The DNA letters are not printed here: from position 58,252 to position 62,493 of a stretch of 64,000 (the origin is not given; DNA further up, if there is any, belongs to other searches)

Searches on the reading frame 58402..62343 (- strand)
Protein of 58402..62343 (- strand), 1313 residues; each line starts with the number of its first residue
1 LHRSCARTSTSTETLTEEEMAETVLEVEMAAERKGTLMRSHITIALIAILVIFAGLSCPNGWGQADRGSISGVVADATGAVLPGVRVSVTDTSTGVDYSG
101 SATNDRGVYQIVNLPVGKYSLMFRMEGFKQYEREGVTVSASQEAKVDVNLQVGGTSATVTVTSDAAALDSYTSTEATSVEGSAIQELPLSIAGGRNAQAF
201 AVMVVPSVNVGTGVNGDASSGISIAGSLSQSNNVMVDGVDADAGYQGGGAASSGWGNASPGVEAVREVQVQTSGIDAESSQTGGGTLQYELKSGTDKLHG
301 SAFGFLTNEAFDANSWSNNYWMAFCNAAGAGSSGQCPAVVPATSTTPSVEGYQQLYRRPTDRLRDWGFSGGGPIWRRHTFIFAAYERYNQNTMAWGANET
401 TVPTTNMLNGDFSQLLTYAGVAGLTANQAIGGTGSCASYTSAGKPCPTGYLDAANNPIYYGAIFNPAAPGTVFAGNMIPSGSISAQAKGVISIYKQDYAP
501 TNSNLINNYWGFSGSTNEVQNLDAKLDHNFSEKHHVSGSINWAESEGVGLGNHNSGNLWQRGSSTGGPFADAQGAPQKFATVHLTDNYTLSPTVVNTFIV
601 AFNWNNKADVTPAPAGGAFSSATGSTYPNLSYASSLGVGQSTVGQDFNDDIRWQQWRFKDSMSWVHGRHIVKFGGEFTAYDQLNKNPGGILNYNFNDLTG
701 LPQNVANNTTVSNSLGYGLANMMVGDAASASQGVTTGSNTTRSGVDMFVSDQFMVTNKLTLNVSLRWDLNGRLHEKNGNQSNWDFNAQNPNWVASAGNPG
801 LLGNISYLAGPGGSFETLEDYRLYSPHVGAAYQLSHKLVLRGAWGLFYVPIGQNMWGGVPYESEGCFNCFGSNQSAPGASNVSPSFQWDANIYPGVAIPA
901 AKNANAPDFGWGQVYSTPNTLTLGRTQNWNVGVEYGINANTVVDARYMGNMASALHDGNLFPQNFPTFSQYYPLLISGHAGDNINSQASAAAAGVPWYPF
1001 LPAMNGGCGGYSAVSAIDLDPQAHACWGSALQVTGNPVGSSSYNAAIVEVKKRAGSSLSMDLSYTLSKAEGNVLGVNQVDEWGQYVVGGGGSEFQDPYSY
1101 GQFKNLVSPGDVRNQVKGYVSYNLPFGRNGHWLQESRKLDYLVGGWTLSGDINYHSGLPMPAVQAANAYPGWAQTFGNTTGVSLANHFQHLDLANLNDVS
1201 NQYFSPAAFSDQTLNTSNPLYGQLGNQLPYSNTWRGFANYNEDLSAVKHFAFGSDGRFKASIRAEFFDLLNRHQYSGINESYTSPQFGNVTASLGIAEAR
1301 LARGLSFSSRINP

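Call 51: search_protein_families(library=pfam, proteins=[window:58402-62343:-], max_evalue=0.0001)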
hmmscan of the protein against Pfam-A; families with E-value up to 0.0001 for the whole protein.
window:58402-62343:- (1313 aa): 3 families
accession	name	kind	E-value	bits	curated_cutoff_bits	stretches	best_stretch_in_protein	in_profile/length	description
PF25183.1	OMP_b-brl_4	-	1.1e-124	418.1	30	2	358-1293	35-830/838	Outer membrane beta barrel domain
PF13620.12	CarboxypepD_reg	-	2.1e-19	70.1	32.3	1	69-151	1-82/82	Carboxypeptidase regulatory-like domain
PF13715.12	CarbopepD_reg_2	-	9.6e-10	38.8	32.2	1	70-151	1-77/88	CarboxypepD_reg-like domain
